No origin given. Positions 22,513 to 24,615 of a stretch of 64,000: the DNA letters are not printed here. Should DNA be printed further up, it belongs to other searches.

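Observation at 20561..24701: Hydantoinase A/B pair followed by a tiny C4 zinc-ribbon ORF (acetone-carboxylase-like three-subunit layout)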

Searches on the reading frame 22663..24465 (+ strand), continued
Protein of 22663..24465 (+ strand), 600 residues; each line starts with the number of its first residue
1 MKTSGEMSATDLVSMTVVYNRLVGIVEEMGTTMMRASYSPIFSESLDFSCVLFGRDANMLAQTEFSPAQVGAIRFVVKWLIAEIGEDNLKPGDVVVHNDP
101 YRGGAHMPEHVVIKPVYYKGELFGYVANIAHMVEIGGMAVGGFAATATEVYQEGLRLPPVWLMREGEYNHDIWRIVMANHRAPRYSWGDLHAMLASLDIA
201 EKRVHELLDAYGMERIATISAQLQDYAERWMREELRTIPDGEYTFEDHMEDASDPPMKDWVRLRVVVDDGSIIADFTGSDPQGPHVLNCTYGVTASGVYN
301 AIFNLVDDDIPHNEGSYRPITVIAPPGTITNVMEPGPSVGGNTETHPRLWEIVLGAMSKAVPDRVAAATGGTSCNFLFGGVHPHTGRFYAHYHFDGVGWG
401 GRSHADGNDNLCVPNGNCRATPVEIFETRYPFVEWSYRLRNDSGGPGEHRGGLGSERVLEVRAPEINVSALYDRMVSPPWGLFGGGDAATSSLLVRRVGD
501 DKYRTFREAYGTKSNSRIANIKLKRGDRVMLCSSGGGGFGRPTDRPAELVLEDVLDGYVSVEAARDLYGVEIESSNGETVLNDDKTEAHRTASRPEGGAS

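Call 67: search_protein_families(library=pfam, proteins=[L028:4784-4984:+, L026:2756-2902:+, L027:5760-6257:+], max_evalue=1)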
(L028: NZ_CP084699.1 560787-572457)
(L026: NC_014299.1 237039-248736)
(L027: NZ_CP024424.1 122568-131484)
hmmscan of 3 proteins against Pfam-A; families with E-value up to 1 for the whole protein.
L028:4784-4984:+ (67 aa): 0 families

L026:2756-2902:+ (49 aa): 4 families
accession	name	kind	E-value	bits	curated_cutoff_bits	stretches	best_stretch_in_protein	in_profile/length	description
PF22289.1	DmmA-like_C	-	0.0095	16.3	27.4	1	6-25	14-33/44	Dimethylamine monooxygenase subunit DmmA-like, C-terminal domain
PF11238.13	DUF3039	-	0.042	14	22.7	1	13-41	27-53/56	Protein of unknown function (DUF3039)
PF14471.11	DUF4428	-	0.049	13.9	27.8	1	12-35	1-25/51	Domain of unknown function (DUF4428)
PF09889.16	DUF2116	-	0.099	13.1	26.8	1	13-44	6-31/59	Probable treble clef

L027:5760-6257:+ (166 aa): 2 families
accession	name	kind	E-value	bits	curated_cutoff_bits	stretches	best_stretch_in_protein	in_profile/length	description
PF08882.16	Acetone_carb_G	-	2.5e-53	179.5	21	1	45-158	1-113/113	Acetone carboxylase gamma subunit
PF01885.22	PTS_2-RNA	-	0.044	14.3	26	1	14-85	45-88/177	RNA 2'-phosphotransferase, Tpt1 / KptA family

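Call 68: get_annotated_region(hit=H3, flank=4000)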
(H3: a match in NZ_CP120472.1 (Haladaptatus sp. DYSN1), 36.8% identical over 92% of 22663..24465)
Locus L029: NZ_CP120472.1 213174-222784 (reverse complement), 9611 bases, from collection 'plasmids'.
description: Haladaptatus sp. DYSN1 plasmid unnamed2, complete sequence
organism: Haladaptatus sp. DYSN1 (NCBI taxid 3032580)
taxonomy: Archaea; Euryarchaeota; Halobacteria; Halobacteriales; Haladaptataceae; Haladaptatus; Haladaptatus sp. DYSN1
host: -; source: cell culture,sediment; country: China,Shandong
typing (MOB-suite, as given by PLSDB): non-mobilizable
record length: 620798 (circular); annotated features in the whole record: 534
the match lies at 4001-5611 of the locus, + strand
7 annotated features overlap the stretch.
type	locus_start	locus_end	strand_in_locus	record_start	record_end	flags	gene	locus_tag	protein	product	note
CDS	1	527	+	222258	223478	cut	-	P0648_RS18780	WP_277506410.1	CBS domain-containing protein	-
CDS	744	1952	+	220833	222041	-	-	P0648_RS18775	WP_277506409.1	Nramp family divalent metal transporter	GO:0055085 - transmembrane transport [Evidence IEA]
CDS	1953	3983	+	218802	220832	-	-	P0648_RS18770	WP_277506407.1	hydantoinase/oxoprolinase family protein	-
CDS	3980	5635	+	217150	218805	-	-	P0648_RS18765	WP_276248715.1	hydantoinase B/oxoprolinase family protein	-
CDS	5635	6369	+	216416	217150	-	-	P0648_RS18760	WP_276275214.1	aspartate/glutamate racemase family protein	GO:0006807 - nitrogen compound metabolic process [Evidence IEA]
CDS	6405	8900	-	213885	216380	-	-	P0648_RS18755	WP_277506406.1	DEAD/DEAH box helicase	-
CDS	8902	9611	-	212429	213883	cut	-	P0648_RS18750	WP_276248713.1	ribonuclease H-like domain-containing protein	-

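Call 69: get_annotated_region(hit=H4, flank=4000)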
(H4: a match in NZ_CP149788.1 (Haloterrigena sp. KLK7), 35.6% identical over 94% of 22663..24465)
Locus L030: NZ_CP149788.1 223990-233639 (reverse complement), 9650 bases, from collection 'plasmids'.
description: Haloterrigena sp. KLK7 plasmid unnamed1, complete sequence
organism: Haloterrigena sp. KLK7 (NCBI taxid 3132747)
taxonomy: Archaea; Euryarchaeota; Halobacteria; Halobacteriales; Natrialbaceae; Haloterrigena; Haloterrigena sp. KLK7
host: -; source: cell culture,salt lake; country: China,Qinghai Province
typing (MOB-suite, as given by PLSDB): non-mobilizable
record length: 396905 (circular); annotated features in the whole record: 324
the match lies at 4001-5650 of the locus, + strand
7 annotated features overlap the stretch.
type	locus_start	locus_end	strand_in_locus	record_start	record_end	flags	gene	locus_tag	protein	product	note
CDS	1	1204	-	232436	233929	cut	-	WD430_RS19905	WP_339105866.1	CoA-acylating methylmalonate-semialdehyde dehydrogenase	-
CDS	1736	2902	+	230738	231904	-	-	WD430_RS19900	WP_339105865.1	pyridoxal phosphate-dependent aminotransferase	GO:0009058 - biosynthetic process [Evidence IEA]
CDS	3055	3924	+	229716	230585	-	-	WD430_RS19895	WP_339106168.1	NAD(P)-dependent oxidoreductase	-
CDS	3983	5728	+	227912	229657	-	-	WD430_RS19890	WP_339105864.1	hydantoinase B/oxoprolinase family protein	-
CDS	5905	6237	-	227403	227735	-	-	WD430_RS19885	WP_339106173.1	hypothetical protein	-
CDS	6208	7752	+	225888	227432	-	-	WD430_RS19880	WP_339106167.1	hydantoinase/oxoprolinase family protein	-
CDS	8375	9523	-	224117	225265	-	-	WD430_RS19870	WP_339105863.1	FAD-dependent oxidoreductase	-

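Call 70: get_annotated_region(hit=H5, flank=4000)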
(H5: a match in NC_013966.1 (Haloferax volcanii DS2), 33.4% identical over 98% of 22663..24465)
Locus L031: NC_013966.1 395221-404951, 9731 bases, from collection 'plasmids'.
description: Haloferax volcanii DS2 plasmid pHV4, complete sequence
organism: Haloferax volcanii DS2 (NCBI taxid 309800)
taxonomy: Archaea; Euryarchaeota; Halobacteria; Halobacteriales; Haloferacaceae; Haloferax; Haloferax volcanii; Haloferax volcanii DS2
host: -; source: -; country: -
typing (MOB-suite, as given by PLSDB): non-mobilizable
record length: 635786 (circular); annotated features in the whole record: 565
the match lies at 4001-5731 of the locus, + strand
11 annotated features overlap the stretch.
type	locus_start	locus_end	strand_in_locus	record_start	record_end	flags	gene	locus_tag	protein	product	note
CDS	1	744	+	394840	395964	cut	-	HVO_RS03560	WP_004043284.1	ABC transporter ATP-binding protein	-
CDS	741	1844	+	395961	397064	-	-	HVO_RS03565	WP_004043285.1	oligopeptide/dipeptide ABC transporter ATP-binding protein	GO:0015833 - peptide transport [Evidence IEA]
CDS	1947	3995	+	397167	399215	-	-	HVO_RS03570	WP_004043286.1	hydantoinase/oxoprolinase family protein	-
CDS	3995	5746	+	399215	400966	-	-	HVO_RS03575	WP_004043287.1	hydantoinase B/oxoprolinase family protein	-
CDS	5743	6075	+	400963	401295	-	-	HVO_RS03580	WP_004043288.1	cupin domain-containing protein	-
CDS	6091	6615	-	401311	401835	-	-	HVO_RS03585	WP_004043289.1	Lrp/AsnC family transcriptional regulator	-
CDS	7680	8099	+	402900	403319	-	-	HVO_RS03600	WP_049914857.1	hypothetical protein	-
CDS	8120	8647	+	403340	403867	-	-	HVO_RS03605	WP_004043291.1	type II toxin-antitoxin system death-on-curing family toxin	-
CDS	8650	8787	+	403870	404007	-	-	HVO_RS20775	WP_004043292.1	hypothetical protein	-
CDS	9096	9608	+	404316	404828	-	-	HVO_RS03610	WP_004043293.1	winged helix-turn-helix domain-containing protein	-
CDS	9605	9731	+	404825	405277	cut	-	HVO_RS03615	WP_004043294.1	hypothetical protein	-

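Call 71: get_annotated_region(hit=H7, flank=4000)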
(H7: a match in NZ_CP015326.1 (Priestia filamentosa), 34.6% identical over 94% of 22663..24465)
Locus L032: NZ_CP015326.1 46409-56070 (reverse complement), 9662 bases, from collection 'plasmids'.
description: Priestia filamentosa strain Hbe603 plasmid pBEH4, complete sequence
organism: Priestia filamentosa (NCBI taxid 1402861)
taxonomy: Bacteria; Bacillota; Bacilli; Bacillales; Bacillaceae; Priestia; Priestia filamentosa
host: -; source: plant,Cell culture; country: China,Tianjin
typing (MOB-suite, as given by PLSDB): non-mobilizable
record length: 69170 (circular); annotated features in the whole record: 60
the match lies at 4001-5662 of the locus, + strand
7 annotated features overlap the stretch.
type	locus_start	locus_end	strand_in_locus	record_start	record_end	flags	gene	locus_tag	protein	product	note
CDS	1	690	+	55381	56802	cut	-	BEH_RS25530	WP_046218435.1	MFS transporter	GO:0055085 - transmembrane transport [Evidence IEA]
CDS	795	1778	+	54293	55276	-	-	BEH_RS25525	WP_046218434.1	SIS domain-containing protein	GO:0005975 - carbohydrate metabolic process [Evidence IEA]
CDS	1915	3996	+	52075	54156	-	-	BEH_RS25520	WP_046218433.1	hydantoinase/oxoprolinase family protein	-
CDS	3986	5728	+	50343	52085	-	-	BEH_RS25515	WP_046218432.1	hydantoinase B/oxoprolinase family protein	-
CDS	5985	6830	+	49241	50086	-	-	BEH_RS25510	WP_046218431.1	PfkB family carbohydrate kinase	-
CDS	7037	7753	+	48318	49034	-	-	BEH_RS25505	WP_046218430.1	GntR family transcriptional regulator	-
CDS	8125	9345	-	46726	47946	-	fdhA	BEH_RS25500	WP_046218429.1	formaldehyde dehydrogenase, glutathione-independent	GO:0046292 - formaldehyde metabolic process [Evidence IEA]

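Call 72: get_annotated_region(hit=H6, flank=4000)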
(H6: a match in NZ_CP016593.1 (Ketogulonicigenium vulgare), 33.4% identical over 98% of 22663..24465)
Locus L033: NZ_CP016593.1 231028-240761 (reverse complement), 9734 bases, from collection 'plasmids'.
description: Ketogulonicigenium vulgare strain SKV plasmid pKvSKV1, complete sequence
organism: Ketogulonicigenium vulgare (NCBI taxid 92945)
taxonomy: Bacteria; Pseudomonadota; Alphaproteobacteria; Rhodobacterales; Roseobacteraceae; Ketogulonicigenium; Ketogulonicigenium vulgare
host: -; source: cell culture,China: Zibo, Shandong; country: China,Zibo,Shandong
typing (MOB-suite, as given by PLSDB): conjugative; replicon IncP; relaxase MOBP; mating-pair formation MPF_T
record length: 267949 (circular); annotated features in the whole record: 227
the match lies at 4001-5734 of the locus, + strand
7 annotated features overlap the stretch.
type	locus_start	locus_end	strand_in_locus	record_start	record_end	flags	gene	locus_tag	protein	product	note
CDS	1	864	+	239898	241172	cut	-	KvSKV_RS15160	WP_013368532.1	acyl-CoA thioester hydrolase/BAAT C-terminal domain-containing protein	-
CDS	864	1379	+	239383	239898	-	-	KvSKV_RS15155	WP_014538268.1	peptidylprolyl isomerase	GO:0000413 - protein peptidyl-prolyl isomerization [Evidence IEA]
CDS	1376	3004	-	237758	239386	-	-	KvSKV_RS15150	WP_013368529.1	FAD-dependent oxidoreductase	-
CDS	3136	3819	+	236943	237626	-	-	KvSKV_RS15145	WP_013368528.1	TetR/AcrR family transcriptional regulator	GO:0006355 - regulation of DNA-templated transcription [Evidence IEA]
CDS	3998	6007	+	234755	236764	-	-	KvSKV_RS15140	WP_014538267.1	hydantoinase B/oxoprolinase family protein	-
CDS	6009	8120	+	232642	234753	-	-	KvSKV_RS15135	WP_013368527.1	hydantoinase/oxoprolinase family protein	-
CDS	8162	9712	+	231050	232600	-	-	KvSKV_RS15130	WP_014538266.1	ABC transporter substrate-binding protein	-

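Call 73: get_annotated_region(hit=H17, flank=4000)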
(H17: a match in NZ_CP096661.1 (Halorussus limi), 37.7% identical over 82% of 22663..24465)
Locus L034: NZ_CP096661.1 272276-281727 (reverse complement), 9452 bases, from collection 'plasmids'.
description: Halorussus limi strain XZYJT49 plasmid unnamed2, complete sequence
organism: Halorussus limi (NCBI taxid 2938695)
taxonomy: Archaea; Euryarchaeota; Halobacteria; Halobacteriales; Haladaptataceae; Halorussus; Halorussus limi
host: -; source: cell culture,saline soil; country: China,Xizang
typing (MOB-suite, as given by PLSDB): non-mobilizable
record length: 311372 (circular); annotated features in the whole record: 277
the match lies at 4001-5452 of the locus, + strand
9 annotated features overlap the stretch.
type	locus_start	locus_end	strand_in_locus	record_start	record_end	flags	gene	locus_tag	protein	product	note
CDS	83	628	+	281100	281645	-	-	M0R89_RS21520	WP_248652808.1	ribbon-helix-helix protein, CopG family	GO:0006355 - regulation of DNA-templated transcription [Evidence IEA]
CDS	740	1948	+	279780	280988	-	-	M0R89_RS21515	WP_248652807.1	Nramp family divalent metal transporter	GO:0055085 - transmembrane transport [Evidence IEA]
CDS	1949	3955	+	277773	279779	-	-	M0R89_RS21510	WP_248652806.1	hydantoinase/oxoprolinase family protein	-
CDS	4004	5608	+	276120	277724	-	-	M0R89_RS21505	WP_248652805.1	hydantoinase B/oxoprolinase family protein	-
CDS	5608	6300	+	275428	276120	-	-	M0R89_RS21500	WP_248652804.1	aspartate/glutamate racemase family protein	GO:0006807 - nitrogen compound metabolic process [Evidence IEA]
CDS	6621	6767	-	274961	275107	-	-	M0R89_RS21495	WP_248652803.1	hypothetical protein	-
CDS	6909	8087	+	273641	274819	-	-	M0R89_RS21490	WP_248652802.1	MFS transporter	GO:0055085 - transmembrane transport [Evidence IEA]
CDS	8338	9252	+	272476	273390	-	-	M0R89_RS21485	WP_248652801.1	ABC transporter ATP-binding protein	-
CDS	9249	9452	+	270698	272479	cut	-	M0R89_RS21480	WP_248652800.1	ABC transporter permease subunit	GO:0055085 - transmembrane transport [Evidence IEA]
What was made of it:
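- Two HyuAB loci without a finger in haloarchaea have an Nramp metal transporter immediately upstream, which hints that metal supply matters to these enzymes (calls 68, 73).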

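Call 82: search_dna_similar(query=L028:4784-4984:+, collection=plasmids, mode=protein, max_rows=30, rows=spread, max_evalue=0.001)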
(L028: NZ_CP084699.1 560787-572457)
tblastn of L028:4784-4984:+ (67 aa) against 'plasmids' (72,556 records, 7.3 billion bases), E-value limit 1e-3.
Records with a match: 19; places in all: 19; records where one place covers at least 80% of the query: 15.
Best place of each record, by identity: >=99% 3; 95-99% 2; <60% 14.
By first word of the organism name: Agrobacterium 6; Rhizobium 5; Shinella 4; Sulfitobacter 1; Allorhizobium 1; Sinorhizobium 1; Methylobacterium 1.
By predicted mobility (MOB-suite, as given by PLSDB): conjugative 11; non-mobilizable 7; mobilizable 1.
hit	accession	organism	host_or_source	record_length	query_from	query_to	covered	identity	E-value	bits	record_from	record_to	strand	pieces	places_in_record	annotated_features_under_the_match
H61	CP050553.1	Rhizobium leguminosarum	Vicia sativa,cell culture,root nodule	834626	1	67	100%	100.0%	3e-39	142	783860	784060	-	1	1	hypothetical protein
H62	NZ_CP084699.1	Rhizobium ruizarguesonis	Pisum sativum L.,Cell culture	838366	1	67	100%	100.0%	3e-39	142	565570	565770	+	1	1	hypothetical protein | hydantoinase/oxoprolinase family protein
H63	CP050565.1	Rhizobium leguminosarum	Lathyrus sativus,cell culture,root ...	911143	1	66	99%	100.0%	1e-42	152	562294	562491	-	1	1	hydantoinase B/oxoprolinase family protein | hydantoinase/oxoprolinase family protein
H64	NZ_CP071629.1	Rhizobium leguminosarum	lentil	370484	1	67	100%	95.5%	2e-37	137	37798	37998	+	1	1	hypothetical protein | hydantoinase/oxoprolinase family protein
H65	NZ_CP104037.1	Rhizobium sp. SRDI969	Pisum sativum,Cell culture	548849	1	67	100%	95.5%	2e-37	137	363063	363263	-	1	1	hypothetical protein | hydantoinase/oxoprolinase family protein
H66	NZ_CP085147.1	Sulfitobacter dubius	cell culture,Sediment from the Channel ...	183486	1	66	99%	45.1%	6e-10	59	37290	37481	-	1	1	hypothetical protein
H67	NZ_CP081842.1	Agrobacterium vitis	Vitis,Cell culture,South Africa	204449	1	56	84%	50.9%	2e-11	64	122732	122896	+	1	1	hydantoinase B/oxoprolinase family protein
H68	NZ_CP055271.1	Agrobacterium vitis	Vitis vinifera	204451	1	56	84%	50.9%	2e-11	64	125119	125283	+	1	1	hydantoinase B/oxoprolinase family protein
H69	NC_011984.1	Allorhizobium ampelinum S4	Vitis vinifera cv. 'Izsaki Sarfeher'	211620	1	56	84%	50.9%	2e-11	64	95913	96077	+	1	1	hydantoinase B/oxoprolinase family protein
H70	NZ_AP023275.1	Agrobacterium vitis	Vitis vinifera,grapevine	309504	1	56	84%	50.9%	2e-11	64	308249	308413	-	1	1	hydantoinase B/oxoprolinase family protein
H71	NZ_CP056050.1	Agrobacterium vitis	Vitis vinifera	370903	1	56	84%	50.9%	2e-11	64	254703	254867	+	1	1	hydantoinase B/oxoprolinase family protein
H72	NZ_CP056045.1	Agrobacterium vitis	Vitis vinifera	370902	1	56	84%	50.9%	2e-11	64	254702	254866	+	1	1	hydantoinase B/oxoprolinase family protein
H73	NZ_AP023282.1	Agrobacterium vitis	Vitis vinifera,grapevine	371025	1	56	84%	50.9%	2e-11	64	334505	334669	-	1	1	hydantoinase B/oxoprolinase family protein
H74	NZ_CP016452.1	Sinorhizobium sp. RAC02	Microbial isolate,Algal phycosphere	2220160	1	65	97%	43.6%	6e-10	59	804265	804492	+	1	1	none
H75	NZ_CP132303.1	Shinella sumterensis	Homo sapiens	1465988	1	56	84%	46.8%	3e-9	57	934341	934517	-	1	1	none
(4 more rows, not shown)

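Call 83: search_dna_similar(query=L026:2756-2902:+, collection=plasmids, mode=protein, max_rows=20, max_evalue=0.001)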
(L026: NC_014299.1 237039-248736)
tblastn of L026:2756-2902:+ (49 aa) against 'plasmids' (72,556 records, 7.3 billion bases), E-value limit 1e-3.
Records with a match: 1; places in all: 1; records where one place covers at least 80% of the query: 1.
Best place of each record, by identity: >=99% 1.
By first word of the organism name: Halalkalicoccus 1.
By predicted mobility (MOB-suite, as given by PLSDB): conjugative 1.
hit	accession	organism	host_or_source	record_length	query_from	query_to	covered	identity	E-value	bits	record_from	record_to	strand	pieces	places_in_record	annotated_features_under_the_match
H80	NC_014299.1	Halalkalicoccus jeotgali B3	-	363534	1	49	100%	100.0%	2e-25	102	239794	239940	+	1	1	hypothetical protein | hydantoinase/oxoprolinase family protein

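Call 85: get_annotated_region(hit=H69, flank=4500)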
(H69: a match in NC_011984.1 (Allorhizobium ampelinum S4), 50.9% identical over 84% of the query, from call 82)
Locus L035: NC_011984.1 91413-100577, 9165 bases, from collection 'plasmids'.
description: Allorhizobium ampelinum S4 plasmid pAtS4c, complete sequence
organism: Allorhizobium ampelinum S4 (NCBI taxid 311402)
taxonomy: Bacteria; Pseudomonadota; Alphaproteobacteria; Hyphomicrobiales; Rhizobiaceae; Allorhizobium; Allorhizobium ampelinum; Allorhizobium ampelinum S4
host: -; source: Vitis vinifera cv. 'Izsaki Sarfeher'; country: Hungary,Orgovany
typing (MOB-suite, as given by PLSDB): conjugative; replicon rep_cluster_553; relaxase MOBQ; mating-pair formation MPF_T
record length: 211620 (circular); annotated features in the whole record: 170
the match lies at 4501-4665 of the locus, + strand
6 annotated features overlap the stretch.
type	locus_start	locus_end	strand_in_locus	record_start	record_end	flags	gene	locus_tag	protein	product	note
CDS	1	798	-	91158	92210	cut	-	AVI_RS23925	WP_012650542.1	ABC transporter permease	GO:0008643 - carbohydrate transport [Evidence IEA]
CDS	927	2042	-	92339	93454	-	-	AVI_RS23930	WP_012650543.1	substrate-binding domain-containing protein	-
CDS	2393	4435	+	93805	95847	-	-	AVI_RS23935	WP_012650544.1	hydantoinase/oxoprolinase family protein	-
CDS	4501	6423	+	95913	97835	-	-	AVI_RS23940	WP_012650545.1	hydantoinase B/oxoprolinase family protein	-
CDS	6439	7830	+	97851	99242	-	-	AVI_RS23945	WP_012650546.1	aminotransferase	-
CDS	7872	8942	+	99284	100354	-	-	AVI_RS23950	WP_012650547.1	LacI family DNA-binding transcriptional regulator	GO:0006351 - DNA-templated transcription [Evidence IEA]; GO:0045892 - negative regulation of DNA-templated ...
